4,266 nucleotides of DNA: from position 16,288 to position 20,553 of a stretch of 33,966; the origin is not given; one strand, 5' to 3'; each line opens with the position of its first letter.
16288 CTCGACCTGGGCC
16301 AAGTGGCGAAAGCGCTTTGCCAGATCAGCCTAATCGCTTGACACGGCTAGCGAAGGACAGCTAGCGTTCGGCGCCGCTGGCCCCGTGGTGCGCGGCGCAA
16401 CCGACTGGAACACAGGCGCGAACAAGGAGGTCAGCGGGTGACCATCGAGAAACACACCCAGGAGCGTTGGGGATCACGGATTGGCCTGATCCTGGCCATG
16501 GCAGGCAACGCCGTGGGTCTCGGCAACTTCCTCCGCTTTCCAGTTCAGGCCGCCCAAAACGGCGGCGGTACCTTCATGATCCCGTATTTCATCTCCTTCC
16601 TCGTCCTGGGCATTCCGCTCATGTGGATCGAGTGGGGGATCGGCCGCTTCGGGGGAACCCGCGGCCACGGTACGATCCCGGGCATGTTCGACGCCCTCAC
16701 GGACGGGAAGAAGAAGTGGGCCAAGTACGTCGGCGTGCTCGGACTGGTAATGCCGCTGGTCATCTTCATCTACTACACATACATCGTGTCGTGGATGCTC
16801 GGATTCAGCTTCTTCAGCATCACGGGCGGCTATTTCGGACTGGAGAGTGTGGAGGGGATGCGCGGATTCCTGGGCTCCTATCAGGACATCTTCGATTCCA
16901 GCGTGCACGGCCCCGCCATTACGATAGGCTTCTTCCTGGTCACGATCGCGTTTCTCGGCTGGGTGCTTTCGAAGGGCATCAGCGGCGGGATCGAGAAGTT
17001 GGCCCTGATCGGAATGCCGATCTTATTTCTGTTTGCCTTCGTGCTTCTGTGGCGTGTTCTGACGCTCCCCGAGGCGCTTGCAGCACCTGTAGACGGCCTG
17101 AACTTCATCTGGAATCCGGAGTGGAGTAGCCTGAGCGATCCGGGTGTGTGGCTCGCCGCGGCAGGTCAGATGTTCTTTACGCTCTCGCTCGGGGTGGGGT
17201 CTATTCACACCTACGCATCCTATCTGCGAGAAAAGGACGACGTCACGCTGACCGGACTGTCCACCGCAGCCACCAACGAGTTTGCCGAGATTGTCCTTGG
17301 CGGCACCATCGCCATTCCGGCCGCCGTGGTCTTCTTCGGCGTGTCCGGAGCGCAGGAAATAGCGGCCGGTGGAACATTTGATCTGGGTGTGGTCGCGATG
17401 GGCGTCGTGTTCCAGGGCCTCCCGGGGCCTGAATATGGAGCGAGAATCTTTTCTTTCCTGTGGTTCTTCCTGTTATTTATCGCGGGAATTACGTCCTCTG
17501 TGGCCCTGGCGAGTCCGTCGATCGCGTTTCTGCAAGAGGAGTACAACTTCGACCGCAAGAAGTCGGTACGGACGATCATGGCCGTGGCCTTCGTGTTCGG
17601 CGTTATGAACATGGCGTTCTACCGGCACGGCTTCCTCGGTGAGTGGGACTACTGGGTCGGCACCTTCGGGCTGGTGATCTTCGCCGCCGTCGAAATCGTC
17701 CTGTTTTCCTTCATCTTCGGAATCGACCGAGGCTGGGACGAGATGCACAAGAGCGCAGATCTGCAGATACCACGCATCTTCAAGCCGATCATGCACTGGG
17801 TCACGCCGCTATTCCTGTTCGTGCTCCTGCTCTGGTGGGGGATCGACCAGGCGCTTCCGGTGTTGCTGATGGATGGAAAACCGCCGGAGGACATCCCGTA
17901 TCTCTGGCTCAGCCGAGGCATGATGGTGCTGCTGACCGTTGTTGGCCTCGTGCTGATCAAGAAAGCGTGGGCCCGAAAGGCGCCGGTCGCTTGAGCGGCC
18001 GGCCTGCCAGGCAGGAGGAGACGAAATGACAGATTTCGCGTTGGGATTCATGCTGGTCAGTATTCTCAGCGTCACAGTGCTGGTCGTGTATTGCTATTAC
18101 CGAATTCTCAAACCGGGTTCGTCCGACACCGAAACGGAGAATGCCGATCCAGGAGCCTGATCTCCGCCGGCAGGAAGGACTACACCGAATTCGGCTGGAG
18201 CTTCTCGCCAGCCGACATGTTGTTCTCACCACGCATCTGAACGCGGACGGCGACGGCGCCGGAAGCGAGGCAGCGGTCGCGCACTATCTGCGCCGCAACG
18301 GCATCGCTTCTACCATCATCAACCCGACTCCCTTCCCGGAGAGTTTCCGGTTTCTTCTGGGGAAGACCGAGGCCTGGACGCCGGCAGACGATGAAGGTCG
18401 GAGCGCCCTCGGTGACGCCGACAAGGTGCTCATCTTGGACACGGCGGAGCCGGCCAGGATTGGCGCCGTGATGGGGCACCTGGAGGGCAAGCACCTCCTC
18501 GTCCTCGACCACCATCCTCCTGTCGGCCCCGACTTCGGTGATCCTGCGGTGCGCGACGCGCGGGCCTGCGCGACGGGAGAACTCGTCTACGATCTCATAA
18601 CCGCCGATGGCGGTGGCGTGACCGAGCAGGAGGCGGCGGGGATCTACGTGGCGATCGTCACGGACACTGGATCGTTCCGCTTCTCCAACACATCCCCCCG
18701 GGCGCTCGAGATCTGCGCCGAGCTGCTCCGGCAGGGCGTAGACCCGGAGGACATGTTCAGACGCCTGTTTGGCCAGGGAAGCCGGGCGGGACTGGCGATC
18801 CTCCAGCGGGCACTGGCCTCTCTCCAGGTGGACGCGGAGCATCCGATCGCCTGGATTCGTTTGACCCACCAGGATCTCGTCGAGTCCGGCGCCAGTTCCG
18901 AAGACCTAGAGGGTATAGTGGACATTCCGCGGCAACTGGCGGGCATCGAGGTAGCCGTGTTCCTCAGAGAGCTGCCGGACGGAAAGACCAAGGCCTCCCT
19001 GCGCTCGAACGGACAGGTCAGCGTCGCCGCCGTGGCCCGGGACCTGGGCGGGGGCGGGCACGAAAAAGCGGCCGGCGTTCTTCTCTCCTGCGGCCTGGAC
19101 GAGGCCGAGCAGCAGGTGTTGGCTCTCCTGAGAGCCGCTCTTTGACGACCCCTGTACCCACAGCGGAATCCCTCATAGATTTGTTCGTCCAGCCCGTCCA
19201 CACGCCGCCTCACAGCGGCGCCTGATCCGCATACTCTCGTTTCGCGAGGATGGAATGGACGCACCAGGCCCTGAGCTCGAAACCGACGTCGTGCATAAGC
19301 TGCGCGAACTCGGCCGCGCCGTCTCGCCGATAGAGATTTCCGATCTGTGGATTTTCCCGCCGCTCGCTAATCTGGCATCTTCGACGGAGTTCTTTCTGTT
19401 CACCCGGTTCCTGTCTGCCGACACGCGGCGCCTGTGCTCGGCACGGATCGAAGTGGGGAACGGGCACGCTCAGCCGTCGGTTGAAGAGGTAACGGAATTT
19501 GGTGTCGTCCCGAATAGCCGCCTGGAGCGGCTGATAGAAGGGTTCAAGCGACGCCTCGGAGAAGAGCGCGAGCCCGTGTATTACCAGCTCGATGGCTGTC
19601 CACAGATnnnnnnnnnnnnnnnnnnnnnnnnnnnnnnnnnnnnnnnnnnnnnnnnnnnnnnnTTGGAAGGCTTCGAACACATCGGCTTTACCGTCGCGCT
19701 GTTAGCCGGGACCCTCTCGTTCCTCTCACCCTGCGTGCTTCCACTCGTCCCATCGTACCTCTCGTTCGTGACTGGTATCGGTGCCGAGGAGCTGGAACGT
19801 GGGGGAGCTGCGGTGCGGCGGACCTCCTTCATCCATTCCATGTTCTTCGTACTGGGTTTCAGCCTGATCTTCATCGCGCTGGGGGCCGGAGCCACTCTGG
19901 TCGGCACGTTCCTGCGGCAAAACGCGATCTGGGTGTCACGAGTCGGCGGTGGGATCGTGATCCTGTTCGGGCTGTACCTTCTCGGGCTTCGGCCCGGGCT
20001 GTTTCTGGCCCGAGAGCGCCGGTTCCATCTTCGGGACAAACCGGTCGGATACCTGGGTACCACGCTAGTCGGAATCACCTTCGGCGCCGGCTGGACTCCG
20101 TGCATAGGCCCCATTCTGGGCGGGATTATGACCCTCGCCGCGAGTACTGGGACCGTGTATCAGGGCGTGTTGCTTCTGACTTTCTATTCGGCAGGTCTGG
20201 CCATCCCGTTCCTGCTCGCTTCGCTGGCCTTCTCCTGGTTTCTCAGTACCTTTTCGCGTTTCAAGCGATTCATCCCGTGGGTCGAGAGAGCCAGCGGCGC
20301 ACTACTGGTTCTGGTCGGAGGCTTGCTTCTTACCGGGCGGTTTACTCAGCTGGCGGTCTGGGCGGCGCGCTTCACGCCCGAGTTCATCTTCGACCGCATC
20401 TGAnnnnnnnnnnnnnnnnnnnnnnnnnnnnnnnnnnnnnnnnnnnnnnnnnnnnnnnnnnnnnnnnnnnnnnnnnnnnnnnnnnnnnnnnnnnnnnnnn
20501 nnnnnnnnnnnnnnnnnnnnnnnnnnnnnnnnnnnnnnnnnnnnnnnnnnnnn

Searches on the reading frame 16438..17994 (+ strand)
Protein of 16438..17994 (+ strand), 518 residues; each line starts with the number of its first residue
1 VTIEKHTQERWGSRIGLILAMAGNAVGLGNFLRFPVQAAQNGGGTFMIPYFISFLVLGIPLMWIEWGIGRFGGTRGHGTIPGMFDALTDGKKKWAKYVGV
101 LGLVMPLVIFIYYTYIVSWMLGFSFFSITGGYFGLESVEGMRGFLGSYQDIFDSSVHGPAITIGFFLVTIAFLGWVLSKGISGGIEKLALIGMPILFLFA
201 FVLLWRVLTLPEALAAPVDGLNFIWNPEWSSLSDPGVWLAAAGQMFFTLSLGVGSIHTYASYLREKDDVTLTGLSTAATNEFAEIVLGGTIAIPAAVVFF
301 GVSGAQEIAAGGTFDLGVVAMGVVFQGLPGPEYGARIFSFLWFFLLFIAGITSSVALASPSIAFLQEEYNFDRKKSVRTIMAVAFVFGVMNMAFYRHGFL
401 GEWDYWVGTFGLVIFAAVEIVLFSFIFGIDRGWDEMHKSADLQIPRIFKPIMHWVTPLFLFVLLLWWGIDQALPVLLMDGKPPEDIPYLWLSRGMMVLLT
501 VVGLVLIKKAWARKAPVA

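Call 3: search_protein_families(library=pfam, proteins=[window:16438-17994:+], max_evalue=0.01)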
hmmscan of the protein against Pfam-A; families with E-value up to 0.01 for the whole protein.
window:16438-17994:+ (518 aa): 1 family
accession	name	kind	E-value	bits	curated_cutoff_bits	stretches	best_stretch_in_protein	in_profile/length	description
PF00209.24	SNF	-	1.3e-46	159.8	27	2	167-465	185-478/524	Sodium:neurotransmitter symporter family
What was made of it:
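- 16438..17994 (+): SNF/NSS-family Na+ symporter in a variable slot between PHP2 and nrnA. PF00209 (call 3).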

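Call 81: search_protein_families(library=ncbifam, proteins=[window:16438-17994:+], max_evalue=0.00001)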
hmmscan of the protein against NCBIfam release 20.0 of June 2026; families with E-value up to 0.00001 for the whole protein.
window:16438-17994:+ (518 aa): 1 family
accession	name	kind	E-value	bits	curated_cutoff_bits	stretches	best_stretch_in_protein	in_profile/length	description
NF037979.1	Na_transp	subfamily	6.6e-13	48.4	50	1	16-393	6-344/419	sodium-dependent transporter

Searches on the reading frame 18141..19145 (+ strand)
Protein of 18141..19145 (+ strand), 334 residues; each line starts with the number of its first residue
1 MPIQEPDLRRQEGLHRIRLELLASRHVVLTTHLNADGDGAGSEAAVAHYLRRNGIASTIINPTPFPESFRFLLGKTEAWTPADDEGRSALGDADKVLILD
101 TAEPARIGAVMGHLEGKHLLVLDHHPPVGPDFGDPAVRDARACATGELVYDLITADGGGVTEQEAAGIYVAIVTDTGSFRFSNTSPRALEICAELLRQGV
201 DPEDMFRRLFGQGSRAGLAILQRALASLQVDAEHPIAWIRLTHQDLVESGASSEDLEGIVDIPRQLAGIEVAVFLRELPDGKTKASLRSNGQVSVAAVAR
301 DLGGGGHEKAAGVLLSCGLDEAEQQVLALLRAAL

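Call 3: search_protein_families(library=pfam, proteins=[window:18141-19145:+], max_evalue=0.01)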
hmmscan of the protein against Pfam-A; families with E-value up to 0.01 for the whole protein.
window:18141-19145:+ (334 aa): 3 families
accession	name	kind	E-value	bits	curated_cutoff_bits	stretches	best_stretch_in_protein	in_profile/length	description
PF02272.25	DHHA1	-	3.4e-12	47.2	25.9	1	248-331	10-97/102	DHHA1 domain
PF01368.27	DHH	-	6.1e-11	43.1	28.1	1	27-172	2-125/125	DHH family, N-terminal domain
PF12554.13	MOZART1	-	0.0034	17.5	27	0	185-203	19-37/47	Mitotic-spindle organizing gamma-tubulin ring associated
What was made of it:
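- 18141..19145 (+): DHH2: NrnA-family nanoRNase/pAp phosphatase homologue. Pfam DHH+DHHA1 (call 3).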

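Call 4: search_protein_families(library=ncbifam, proteins=[window:18141-19145:+], max_evalue=0.01)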
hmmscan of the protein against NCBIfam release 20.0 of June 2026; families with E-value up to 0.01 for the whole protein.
window:18141-19145:+ (334 aa): 4 families
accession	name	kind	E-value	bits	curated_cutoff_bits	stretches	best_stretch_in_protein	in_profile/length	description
NF053633.1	OlncasPapPhNrnA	equivalog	7.5e-27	94.1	350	1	20-316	12-299/317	bifunctional oligoribonuclease/PAP phosphatase NrnA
NF041569.1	A-tRNAntase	equivalog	4.8e-10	38.3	1440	1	28-314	3-284/880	A-adding tRNA nucleotidyltransferase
NF003877.0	PRK05427.1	equivalog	1.1e-05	25.1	283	1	27-214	4-188/308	manganese-dependent inorganic pyrophosphatase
NF011110.0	PRK14538.1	equivalog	1.9e-05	23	707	0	266-326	613-674/838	putative bifunctional signaling protein/50S ribosomal protein L9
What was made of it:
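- On NrnA (NF053633): DHH2 at 18141..19145: NF053633 scores 94 bits against a cut-off of 350 (call 4).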

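Call 37: search_solved_structures(query=window:18141-19142:+, max_evalue=0.01)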
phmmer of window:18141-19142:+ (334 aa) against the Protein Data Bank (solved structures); distinct sequences matched with E-value up to 0.01: 17.
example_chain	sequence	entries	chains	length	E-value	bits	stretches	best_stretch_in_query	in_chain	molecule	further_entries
4py9_A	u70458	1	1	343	1.4e-28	103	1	26-322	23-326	Putative exopolyphosphatase-related protein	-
3w5w_A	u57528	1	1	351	1.5e-28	102.9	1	26-322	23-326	Putative exopolyphosphatase-related protein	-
4ls9_A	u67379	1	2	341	1.3e-27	99.8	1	22-325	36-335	DHH family protein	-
5cet_A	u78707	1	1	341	6.9e-27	97.5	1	22-329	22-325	Bifunctional oligoribonuclease and PAP phosphatase NrnA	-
5jju_A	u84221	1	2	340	7.2e-27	97.4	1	22-329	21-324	Uncharacterized protein Rv2837c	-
9wbu_B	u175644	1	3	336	7.9e-27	97.3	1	22-332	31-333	Bifunctional oligoribonuclease and PAP phosphatase NrnA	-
8iu7_A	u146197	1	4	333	1.1e-26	96.7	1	27-329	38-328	Bifunctional oligoribonuclease and PAP phosphatase NrnA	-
5o1u_A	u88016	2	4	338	2.6e-26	95.6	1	91-316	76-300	Phosphodiesterase | TmPDE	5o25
8ioo_A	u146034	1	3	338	3.3e-26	95.2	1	6-332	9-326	RecJ-like protein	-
5o4z_A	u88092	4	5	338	6.1e-25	91.1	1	92-316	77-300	DHH/DHHA1-type phosphodiesterase TM1595 | phosphodiesterase TM1595 | phosphodiesterase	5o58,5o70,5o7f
3dev_A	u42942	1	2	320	2e-24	89.3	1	23-329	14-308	SH1221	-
5j21_A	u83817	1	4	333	2.8e-20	75.8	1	26-328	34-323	Bifunctional oligoribonuclease and PAP phosphatase NrnA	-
9r7o_A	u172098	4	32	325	4.9e-20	75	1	26-329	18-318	DHH family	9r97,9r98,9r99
5ipp_A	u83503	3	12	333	6.9e-19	71.2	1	26-328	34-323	Bifunctional oligoribonuclease and PAP phosphatase NrnA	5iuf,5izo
5xt3_A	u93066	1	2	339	3e-08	36.2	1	16-325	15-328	Phosphodiesterase acting on cyclic dinucleotides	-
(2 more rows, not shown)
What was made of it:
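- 18141..19145 (+): PDB NrnA sequences match at 1e-27 to 1e-28 (call 37).
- On NrnA (NF053633): DHH2 at 18141..19145: PDB NrnA sequences match at about 1e-27 (call 37).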

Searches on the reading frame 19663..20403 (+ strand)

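Call 60: search_protein_families(library=pfam, proteins=[window:19663-20403:+], max_evalue=0.0001)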
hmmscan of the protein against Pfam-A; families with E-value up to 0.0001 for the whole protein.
window:19663-20403:+ (246 aa): 1 family
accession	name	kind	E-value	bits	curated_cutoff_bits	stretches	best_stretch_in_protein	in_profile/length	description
PF02683.22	DsbD_TM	-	8.5e-15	55.1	27.1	1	11-196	7-191/219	Cytochrome C biogenesis protein transmembrane domain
